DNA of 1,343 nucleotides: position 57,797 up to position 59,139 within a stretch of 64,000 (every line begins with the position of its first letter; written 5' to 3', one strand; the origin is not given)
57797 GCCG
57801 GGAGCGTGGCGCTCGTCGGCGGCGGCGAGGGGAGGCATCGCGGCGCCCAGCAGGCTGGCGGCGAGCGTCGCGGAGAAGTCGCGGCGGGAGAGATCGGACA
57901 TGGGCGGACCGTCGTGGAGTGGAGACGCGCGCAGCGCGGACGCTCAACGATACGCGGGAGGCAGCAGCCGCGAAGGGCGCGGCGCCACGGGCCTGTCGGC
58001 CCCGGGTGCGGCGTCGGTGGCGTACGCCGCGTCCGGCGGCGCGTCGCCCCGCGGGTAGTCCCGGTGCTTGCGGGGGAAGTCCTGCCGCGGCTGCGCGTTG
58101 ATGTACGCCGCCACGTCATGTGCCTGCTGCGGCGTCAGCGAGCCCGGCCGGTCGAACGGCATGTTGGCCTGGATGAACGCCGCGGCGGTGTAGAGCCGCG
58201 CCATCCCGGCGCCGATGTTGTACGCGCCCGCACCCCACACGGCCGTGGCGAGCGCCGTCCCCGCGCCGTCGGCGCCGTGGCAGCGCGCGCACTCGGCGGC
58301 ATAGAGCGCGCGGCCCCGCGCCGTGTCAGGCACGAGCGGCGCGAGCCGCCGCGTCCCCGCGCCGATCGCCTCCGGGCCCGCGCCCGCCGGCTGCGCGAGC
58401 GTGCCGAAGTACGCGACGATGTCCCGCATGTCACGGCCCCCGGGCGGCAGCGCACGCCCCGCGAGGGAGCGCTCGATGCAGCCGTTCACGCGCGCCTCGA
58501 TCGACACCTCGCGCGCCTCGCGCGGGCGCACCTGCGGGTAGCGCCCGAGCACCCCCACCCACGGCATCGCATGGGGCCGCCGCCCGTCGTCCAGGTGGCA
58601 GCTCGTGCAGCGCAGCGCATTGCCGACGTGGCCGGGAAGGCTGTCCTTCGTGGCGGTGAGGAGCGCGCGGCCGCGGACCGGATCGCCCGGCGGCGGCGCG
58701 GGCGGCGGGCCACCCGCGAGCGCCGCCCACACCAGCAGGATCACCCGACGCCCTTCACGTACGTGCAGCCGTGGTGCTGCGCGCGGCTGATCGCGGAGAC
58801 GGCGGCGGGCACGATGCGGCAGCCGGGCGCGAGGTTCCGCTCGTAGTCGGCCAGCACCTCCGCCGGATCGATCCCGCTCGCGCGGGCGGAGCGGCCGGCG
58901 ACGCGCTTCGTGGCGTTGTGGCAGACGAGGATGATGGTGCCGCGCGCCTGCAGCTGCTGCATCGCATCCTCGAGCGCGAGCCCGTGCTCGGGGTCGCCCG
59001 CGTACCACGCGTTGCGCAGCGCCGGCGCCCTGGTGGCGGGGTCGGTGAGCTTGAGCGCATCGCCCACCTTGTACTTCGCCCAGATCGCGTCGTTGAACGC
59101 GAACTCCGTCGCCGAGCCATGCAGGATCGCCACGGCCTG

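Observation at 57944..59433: Periplasmic (Tat-exported) DsrE-like protein translationally coupled to a TsdA-like diheme cytochrome c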

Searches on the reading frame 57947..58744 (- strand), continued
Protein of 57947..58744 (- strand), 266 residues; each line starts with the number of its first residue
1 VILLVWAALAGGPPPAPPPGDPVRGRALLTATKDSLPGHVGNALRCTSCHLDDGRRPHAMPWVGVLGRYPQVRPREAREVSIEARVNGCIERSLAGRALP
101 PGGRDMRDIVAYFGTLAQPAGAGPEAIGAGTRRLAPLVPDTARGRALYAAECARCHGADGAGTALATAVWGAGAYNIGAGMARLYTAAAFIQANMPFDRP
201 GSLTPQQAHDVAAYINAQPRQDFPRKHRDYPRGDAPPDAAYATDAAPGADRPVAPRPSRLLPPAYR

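Call 88: find_encoding_contigs(protein=P0280, flank=3000, max_places=1)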
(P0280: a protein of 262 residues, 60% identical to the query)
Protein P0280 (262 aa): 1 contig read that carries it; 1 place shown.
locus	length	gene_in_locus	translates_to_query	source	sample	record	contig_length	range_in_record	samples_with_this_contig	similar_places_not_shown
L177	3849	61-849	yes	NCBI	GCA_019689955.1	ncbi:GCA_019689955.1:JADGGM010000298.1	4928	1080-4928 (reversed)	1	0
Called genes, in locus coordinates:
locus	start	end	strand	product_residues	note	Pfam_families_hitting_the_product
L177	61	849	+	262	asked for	PF21342:SoxA-TsdA_cyt-c, PF00034:Cytochrom_C, PF13442:Cytochrome_CBB3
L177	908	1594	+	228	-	-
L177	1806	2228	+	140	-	-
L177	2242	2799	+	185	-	-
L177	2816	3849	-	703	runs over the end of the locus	PF13428:TPR_14 (faint), PF07719:TPR_2 (faint), PF14559:TPR_19 (faint)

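Call 89: find_encoding_contigs(protein=P0281, flank=3000, max_places=1)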
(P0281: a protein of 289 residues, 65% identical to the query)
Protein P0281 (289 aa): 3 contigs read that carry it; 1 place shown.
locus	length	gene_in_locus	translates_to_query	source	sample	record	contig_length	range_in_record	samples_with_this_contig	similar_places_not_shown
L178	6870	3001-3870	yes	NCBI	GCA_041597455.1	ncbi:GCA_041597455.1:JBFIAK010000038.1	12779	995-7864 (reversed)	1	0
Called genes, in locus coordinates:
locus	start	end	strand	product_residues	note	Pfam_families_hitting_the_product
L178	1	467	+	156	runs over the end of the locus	-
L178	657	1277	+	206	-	-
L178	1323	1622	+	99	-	PF12840:HTH_20, PF01022:HTH_5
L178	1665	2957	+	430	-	PF01135:PCMT, PF01209:Ubie_methyltran, PF13489:Methyltransf_23, PF13847:Methyltransf_31, PF08241:Methyltransf_11, PF08242:Methyltransf_12, PF13649:Methyltransf_25, PF13508:Acetyltransf_7, +5 more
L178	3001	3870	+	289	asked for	PF21342:SoxA-TsdA_cyt-c, PF00034:Cytochrom_C, PF13442:Cytochrome_CBB3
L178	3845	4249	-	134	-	PF01479:S4, PF28601:HSP15_C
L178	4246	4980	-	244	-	PF09365:DUF2461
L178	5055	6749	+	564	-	PF00512:HisKA, PF02518:HATPase_c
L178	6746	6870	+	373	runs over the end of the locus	?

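Call 90: find_encoding_contigs(protein=P0283, flank=3000, max_places=1)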
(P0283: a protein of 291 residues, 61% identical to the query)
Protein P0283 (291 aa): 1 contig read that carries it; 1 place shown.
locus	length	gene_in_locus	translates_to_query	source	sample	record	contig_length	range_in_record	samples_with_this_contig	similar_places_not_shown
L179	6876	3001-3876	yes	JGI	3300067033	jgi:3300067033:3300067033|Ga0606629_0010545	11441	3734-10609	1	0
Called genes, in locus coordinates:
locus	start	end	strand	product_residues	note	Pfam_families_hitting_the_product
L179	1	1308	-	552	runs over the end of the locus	PF04389:Peptidase_M28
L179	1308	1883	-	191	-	PF03352:Adenine_glyco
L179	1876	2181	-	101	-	-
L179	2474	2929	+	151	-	-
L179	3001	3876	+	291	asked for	PF21342:SoxA-TsdA_cyt-c, PF13442:Cytochrome_CBB3, PF00034:Cytochrom_C (weak)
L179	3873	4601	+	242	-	-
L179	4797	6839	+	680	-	PF00930:DPPIV_N (faint), PF26550:Tricorn_2nd (faint), PF26549:Tricorn_N, PF26549:Tricorn_N (weak), PF07676:PD40 (weak), PF26549:Tricorn_N (weak), PF20434:BD-FAE (weak), PF00326:Peptidase_S9, +3 more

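Call 91: find_encoding_contigs(protein=P0294, flank=3000, max_places=1)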
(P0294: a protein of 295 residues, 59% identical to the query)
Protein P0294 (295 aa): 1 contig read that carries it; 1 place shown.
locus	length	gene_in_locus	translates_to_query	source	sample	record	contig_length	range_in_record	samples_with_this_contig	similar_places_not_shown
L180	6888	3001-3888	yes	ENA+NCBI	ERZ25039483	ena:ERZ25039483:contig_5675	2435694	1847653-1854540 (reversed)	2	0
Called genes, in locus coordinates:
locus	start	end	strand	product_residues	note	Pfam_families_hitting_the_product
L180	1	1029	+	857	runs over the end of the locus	PF03706:LPG_synthase_TM, PF09924:LPG_synthase_C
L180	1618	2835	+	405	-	PF00438:S-AdoMet_synt_N, PF02772:S-AdoMet_synt_M, PF02773:S-AdoMet_synt_C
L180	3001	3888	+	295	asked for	PF21342:SoxA-TsdA_cyt-c, PF00034:Cytochrom_C, PF13442:Cytochrome_CBB3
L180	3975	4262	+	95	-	PF02604:PhdYeFM_antitox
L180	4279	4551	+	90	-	PF06769:YoeB_toxin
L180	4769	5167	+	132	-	-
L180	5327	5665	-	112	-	PF02452:PemK_toxin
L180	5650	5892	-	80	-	PF01402:RHH_1 (weak)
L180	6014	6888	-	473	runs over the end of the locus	PF02233:PNTB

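Call 92: find_encoding_contigs(protein=P0284, flank=3000, max_places=1)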
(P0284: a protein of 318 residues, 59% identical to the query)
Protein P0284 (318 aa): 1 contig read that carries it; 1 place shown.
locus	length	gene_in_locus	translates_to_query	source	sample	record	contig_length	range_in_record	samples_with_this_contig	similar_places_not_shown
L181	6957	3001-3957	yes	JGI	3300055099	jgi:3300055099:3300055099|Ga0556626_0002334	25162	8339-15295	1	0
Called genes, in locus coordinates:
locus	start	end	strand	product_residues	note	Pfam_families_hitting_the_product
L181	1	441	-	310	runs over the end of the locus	PF00174:Oxidored_molyb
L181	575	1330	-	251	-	PF13505:OMP_b-brl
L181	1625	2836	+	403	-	PF00438:S-AdoMet_synt_N, PF02772:S-AdoMet_synt_M, PF02773:S-AdoMet_synt_C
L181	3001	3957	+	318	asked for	PF21342:SoxA-TsdA_cyt-c, PF00034:Cytochrom_C (weak), PF13442:Cytochrome_CBB3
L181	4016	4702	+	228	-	-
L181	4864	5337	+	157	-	-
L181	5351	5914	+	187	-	-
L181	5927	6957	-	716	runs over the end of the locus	PF13428:TPR_14 (faint), PF13231:PMT_2 (weak), PF07719:TPR_2 (faint), PF14559:TPR_19 (weak)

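Call 93: find_encoding_contigs(protein=P0317, flank=3000, max_places=1)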
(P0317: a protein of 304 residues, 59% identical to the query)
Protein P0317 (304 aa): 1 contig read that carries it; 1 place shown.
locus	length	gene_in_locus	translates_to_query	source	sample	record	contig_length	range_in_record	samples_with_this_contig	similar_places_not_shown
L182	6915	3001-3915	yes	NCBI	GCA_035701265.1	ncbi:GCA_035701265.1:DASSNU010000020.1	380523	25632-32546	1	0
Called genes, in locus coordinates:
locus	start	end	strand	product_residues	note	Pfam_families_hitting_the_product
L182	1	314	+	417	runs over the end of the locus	PF22020:RlmL_1st, PF01170:UPF0020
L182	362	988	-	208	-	PF09335:VTT_dom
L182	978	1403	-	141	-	PF10025:DUF2267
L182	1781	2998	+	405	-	PF00438:S-AdoMet_synt_N, PF02772:S-AdoMet_synt_M, PF02773:S-AdoMet_synt_C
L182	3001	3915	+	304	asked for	PF21342:SoxA-TsdA_cyt-c, PF00034:Cytochrom_C, PF13442:Cytochrome_CBB3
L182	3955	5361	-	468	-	PF02233:PNTB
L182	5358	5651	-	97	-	PF12769:PNTB_4TM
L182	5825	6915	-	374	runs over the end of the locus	PF05222:AlaDh_PNT_N, PF02826:2-Hacid_dh_C (faint), PF01262:AlaDh_PNT_C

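Call 94: find_encoding_contigs(protein=P0290, flank=3000, max_places=1)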
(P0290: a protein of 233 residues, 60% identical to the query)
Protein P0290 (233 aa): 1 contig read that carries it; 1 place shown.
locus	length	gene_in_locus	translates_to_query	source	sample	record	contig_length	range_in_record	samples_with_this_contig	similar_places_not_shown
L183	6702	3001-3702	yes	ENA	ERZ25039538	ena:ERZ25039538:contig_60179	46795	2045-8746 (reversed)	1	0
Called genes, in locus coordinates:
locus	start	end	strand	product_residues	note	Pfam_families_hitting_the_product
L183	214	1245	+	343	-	PF01590:GAF, PF13185:GAF_2, PF00512:HisKA, PF02518:HATPase_c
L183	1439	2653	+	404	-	PF00438:S-AdoMet_synt_N, PF02772:S-AdoMet_synt_M, PF02773:S-AdoMet_synt_C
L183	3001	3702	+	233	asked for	PF21342:SoxA-TsdA_cyt-c, PF00034:Cytochrom_C (weak), PF13442:Cytochrome_CBB3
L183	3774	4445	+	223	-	-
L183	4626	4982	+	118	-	-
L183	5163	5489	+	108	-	-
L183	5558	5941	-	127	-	PF07963:N_methyl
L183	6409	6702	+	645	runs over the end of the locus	PF16078:2-oxogl_dehyd_N, PF00676:E1_dh (weak)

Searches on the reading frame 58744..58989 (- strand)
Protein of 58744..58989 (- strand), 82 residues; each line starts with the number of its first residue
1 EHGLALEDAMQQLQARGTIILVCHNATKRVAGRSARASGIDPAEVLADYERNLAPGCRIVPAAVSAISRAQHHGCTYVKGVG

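Call 101: search_solved_structures(query=A5, max_evalue=10, show_alignments=5)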
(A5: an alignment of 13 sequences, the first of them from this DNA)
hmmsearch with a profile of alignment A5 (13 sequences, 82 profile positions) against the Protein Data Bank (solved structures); distinct sequences matched with E-value up to 10: 8.
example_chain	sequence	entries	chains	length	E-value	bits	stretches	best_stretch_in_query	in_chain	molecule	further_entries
1l1s_A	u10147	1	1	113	0.0059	19.7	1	7-30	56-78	hypothetical protein MTH1491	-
4qis_A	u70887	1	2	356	0.044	16.9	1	6-37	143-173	Nitronate monooxygenase family protein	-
4q4k_A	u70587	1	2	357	0.044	16.9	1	6-37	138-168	Nitronate Monooxygenase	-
4qit_A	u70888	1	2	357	0.046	16.8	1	6-37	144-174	Nitronate monooxygenase family protein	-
4qiu_A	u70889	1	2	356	0.06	16.4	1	6-37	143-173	Nitronate monooxygenase family protein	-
2pd2_A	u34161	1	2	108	0.21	14.7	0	53-79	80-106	Hypothetical protein ST0148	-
9rwq_N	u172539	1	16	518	0.26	14.4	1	8-43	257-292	Ancestral Group II Chaperonin (ACII)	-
2zay_A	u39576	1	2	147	0.91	12.7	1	3-32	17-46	Response regulator receiver protein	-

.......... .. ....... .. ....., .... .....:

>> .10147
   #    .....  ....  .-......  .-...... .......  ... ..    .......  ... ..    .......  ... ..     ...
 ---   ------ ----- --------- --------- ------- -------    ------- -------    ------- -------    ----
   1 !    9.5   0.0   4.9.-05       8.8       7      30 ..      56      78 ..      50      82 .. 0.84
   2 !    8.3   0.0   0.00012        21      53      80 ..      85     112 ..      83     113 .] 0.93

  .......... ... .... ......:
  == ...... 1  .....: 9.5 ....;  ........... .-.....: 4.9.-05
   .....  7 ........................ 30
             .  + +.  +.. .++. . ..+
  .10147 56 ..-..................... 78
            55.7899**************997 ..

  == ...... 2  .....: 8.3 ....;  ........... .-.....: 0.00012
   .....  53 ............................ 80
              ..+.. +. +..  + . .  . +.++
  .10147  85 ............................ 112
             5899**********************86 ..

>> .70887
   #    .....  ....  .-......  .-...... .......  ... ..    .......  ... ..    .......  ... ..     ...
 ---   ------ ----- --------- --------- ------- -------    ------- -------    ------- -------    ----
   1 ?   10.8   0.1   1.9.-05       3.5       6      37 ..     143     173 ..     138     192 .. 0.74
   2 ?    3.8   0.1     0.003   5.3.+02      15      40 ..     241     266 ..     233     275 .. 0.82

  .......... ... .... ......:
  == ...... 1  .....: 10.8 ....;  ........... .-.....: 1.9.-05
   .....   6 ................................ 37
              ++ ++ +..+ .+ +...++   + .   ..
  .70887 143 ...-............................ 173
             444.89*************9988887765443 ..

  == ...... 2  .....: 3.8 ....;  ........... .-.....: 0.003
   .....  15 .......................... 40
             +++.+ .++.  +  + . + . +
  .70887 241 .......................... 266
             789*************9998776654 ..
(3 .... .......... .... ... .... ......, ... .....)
